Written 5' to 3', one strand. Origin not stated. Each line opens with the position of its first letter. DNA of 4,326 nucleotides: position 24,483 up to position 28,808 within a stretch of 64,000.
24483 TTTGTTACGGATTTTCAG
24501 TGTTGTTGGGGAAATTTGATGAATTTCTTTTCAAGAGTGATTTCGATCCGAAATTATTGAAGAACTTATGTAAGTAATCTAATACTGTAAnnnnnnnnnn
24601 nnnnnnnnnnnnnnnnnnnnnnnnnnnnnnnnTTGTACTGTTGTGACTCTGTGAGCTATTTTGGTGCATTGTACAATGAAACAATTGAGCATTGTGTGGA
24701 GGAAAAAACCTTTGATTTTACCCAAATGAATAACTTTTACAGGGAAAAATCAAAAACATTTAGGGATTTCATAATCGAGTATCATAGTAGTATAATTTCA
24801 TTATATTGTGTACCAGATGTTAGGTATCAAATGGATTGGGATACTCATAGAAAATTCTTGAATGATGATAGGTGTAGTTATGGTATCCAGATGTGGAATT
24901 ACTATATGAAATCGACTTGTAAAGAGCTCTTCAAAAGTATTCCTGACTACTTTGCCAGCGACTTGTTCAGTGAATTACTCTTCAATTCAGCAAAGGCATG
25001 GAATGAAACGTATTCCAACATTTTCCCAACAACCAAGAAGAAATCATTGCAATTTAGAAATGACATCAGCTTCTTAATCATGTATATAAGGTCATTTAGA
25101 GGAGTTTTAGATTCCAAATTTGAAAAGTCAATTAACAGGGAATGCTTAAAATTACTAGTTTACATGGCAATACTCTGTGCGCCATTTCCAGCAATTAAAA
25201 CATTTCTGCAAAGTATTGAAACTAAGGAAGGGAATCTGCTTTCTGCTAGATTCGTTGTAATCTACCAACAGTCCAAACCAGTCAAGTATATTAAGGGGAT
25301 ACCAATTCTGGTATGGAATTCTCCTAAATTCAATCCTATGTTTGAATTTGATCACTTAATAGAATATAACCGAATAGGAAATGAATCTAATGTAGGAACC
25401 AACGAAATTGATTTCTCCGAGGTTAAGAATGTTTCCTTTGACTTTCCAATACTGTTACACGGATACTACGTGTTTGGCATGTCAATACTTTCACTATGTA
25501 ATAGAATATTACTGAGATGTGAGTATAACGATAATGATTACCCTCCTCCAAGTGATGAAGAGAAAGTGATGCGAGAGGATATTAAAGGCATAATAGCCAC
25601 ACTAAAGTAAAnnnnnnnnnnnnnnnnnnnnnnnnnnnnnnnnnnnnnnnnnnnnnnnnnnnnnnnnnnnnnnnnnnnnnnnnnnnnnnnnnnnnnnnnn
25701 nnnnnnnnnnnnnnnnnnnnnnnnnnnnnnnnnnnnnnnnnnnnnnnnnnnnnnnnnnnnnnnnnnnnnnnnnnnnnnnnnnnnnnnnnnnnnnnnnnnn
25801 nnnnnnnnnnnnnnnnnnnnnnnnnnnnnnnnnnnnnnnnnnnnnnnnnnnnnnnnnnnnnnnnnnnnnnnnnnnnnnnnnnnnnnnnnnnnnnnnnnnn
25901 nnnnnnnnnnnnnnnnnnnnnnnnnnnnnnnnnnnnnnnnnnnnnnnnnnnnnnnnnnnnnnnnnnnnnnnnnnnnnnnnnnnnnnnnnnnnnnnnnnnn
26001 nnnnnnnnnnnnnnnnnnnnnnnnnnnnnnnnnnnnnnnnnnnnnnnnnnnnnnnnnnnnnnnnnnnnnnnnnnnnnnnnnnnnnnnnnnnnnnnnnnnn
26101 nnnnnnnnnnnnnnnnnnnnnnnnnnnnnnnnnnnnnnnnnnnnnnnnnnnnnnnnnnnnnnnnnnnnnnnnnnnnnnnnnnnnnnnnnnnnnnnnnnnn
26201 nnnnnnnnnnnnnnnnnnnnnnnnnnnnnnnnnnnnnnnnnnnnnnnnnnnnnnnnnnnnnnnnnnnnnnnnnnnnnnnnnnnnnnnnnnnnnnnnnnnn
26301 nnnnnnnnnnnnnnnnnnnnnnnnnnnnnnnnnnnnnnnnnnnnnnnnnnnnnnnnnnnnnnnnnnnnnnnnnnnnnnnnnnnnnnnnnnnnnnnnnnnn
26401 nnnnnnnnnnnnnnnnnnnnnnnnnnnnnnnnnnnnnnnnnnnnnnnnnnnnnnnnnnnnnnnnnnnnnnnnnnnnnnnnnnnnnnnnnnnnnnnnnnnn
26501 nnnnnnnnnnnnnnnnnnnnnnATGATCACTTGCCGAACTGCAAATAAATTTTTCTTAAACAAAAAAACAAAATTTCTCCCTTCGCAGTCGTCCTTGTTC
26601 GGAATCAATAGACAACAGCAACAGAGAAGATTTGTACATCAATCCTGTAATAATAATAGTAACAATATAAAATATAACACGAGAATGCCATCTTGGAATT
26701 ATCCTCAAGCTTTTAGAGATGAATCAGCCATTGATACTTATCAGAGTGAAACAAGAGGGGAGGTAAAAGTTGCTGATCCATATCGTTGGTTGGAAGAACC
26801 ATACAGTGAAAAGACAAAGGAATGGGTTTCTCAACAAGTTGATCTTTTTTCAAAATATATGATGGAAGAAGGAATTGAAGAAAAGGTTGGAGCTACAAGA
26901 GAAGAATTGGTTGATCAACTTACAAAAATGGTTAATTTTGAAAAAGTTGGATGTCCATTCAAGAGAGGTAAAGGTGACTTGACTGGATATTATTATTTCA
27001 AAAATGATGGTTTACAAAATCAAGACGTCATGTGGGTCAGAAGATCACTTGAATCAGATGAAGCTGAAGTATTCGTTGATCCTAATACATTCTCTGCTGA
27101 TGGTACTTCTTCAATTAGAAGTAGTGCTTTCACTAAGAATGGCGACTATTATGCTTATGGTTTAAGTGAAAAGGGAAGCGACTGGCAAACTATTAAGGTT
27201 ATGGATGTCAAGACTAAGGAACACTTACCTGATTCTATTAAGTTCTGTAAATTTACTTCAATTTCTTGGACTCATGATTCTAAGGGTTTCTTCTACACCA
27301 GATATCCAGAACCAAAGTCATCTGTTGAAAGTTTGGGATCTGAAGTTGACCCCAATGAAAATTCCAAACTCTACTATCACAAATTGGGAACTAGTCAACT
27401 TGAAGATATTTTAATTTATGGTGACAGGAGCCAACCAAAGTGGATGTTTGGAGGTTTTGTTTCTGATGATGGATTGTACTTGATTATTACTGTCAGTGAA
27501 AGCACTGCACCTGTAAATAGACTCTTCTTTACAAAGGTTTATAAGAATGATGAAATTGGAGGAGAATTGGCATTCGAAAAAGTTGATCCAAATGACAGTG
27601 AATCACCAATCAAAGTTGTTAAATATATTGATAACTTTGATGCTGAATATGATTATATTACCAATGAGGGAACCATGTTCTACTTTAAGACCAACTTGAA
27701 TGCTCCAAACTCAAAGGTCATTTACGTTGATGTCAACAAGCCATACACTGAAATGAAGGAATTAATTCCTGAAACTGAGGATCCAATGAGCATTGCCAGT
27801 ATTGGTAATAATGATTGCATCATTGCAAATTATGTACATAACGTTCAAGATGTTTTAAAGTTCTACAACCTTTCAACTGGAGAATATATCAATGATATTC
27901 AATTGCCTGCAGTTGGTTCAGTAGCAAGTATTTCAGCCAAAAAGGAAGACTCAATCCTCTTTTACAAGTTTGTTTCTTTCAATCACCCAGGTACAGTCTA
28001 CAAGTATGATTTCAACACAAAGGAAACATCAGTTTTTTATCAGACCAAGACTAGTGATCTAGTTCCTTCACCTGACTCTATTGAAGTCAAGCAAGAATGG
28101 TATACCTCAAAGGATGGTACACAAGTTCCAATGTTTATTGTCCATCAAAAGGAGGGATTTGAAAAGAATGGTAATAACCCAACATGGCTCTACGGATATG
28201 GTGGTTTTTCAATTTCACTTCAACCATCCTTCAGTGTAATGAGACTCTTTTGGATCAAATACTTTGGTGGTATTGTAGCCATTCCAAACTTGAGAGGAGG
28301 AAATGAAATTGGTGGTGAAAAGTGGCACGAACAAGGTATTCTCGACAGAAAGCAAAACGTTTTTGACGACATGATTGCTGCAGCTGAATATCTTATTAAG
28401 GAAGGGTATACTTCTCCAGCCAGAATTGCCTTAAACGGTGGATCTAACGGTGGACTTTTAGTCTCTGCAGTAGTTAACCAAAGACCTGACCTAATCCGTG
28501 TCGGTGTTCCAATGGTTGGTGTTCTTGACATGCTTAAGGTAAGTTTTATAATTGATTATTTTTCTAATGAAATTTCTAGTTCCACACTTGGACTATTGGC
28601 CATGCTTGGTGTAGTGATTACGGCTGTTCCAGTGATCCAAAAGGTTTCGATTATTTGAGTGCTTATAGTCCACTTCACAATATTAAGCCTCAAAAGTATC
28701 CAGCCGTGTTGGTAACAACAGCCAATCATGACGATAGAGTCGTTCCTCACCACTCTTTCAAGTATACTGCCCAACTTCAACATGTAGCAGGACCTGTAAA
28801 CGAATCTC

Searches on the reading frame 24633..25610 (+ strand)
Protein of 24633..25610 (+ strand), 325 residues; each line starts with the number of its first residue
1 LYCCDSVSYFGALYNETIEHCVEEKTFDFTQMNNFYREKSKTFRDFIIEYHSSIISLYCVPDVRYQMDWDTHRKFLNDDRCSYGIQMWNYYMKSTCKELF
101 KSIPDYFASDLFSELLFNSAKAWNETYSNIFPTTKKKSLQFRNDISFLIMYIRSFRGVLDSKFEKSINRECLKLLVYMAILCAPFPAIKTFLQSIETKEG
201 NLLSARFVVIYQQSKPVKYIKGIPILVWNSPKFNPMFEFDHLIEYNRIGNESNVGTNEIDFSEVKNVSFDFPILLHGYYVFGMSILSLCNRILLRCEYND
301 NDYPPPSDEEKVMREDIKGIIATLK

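Call 37: search_protein_families(library=pfam, proteins=[window:24633-25610:+], max_evalue=0.00001)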
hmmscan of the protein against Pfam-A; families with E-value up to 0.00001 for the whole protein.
window:24633-25610:+ (325 aa): 1 family
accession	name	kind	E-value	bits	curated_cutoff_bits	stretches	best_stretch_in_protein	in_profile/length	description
PF14906.12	DUF4495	-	4.5e-23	82.3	25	1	13-168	49-200/319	Domain of unknown function (DUF4495)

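Call 63: search_protein_families(library=pfam, proteins=[window:24633-25610:+], max_evalue=0.01)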
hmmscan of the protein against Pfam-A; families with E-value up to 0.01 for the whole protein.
window:24633-25610:+ (325 aa): 1 family
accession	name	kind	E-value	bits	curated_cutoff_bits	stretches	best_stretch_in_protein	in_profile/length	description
PF14906.12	DUF4495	-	4.5e-23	82.3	25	1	13-168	49-200/319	Domain of unknown function (DUF4495)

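Call 65: search_solved_structures(query=window:24633-25610:+, max_evalue=0.01)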
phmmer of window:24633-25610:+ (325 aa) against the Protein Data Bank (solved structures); distinct sequences matched with E-value up to 0.01: 0.

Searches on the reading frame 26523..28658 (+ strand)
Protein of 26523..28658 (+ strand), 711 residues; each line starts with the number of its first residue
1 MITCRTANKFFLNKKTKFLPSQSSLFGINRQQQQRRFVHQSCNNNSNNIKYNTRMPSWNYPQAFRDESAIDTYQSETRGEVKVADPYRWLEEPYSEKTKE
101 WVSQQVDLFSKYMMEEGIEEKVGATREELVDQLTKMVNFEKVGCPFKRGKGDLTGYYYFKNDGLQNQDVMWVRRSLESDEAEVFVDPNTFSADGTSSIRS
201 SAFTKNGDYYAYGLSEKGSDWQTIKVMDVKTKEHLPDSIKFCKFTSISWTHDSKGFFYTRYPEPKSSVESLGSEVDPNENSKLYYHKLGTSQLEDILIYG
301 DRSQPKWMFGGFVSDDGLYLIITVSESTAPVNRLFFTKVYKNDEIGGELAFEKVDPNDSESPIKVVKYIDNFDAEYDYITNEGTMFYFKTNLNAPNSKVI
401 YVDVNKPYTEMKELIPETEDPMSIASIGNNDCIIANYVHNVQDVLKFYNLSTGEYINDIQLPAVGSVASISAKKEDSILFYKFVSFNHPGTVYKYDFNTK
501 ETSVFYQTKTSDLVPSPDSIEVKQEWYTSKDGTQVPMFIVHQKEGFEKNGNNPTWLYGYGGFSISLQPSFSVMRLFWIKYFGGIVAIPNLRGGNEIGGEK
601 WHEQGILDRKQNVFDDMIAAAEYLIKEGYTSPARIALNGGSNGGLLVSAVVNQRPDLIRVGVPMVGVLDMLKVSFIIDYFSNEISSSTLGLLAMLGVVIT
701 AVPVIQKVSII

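Call 12: list_cluster_members(proteins=[window:26523-28655:+, window:29432-30979:+, window:52575-54446:+, window:61147-62817:-, window:39334-41970:-, window:10941-12236:-, window:5666-6748:-, window:7057-8112:-, window:14154-14801:-, window:35693-36559:-])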
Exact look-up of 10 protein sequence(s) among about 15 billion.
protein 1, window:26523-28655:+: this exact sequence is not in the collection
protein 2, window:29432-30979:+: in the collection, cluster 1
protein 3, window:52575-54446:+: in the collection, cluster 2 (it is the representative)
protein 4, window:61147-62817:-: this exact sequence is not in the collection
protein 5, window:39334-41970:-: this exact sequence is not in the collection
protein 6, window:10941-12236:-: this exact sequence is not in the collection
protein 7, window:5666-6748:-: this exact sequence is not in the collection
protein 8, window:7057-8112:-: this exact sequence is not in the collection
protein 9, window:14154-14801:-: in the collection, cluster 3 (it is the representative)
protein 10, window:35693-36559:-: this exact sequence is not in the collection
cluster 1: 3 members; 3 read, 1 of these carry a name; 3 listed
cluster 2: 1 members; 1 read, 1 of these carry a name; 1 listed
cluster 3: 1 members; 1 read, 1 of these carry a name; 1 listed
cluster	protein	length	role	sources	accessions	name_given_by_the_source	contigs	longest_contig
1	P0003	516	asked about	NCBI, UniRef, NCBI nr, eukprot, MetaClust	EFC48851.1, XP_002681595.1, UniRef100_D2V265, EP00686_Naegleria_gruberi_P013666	hypothetical protein NAEGRDRAFT_56883 [Naegleria gruberi] | RGS domain-containing protein n=1 Tax=Naegleria gruberi TaxID=5762 RepID=D2V265_NAEGR | uncharacterized protein NAEGRDRAFT_56883 [Naegleria gruberi]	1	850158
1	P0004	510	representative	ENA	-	-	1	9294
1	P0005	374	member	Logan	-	-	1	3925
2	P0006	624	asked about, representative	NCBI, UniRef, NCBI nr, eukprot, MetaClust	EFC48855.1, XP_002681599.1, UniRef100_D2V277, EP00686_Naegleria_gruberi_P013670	DUF773 domain-containing protein [Naegleria gruberi] | DUF773 domain-containing protein n=1 Tax=Naegleria gruberi TaxID=5762 RepID=D2V277_NAEGR | XP_002681599.1 DUF773 domain-containing protein [Naegleria gruberi strain NEG-M]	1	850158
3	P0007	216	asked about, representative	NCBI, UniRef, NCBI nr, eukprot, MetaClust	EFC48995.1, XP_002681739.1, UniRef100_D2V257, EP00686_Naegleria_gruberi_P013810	predicted protein [Naegleria gruberi] | Predicted protein n=1 Tax=Naegleria gruberi TaxID=5762 RepID=D2V257_NAEGR | uncharacterized protein NAEGRDRAFT_30458 [Naegleria gruberi]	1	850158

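Call 13: find_encoding_contigs(protein=P0007, flank=6000, max_places=3)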
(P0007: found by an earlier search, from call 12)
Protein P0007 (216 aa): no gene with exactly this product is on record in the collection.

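Call 37: search_protein_families(library=pfam, proteins=[window:26523-28658:+], max_evalue=0.00001)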
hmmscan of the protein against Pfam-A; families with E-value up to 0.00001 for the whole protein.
window:26523-28658:+ (711 aa): 2 families
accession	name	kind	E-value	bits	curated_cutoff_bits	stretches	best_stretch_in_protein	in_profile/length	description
PF02897.21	Peptidase_S9_N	-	2.5e-111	372.8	24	1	61-505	1-411/414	Prolyl oligopeptidase, N-terminal beta-propeller domain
PF00326.27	Peptidase_S9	-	2.2e-28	99.7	22.6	1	568-673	1-104/213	Prolyl oligopeptidase family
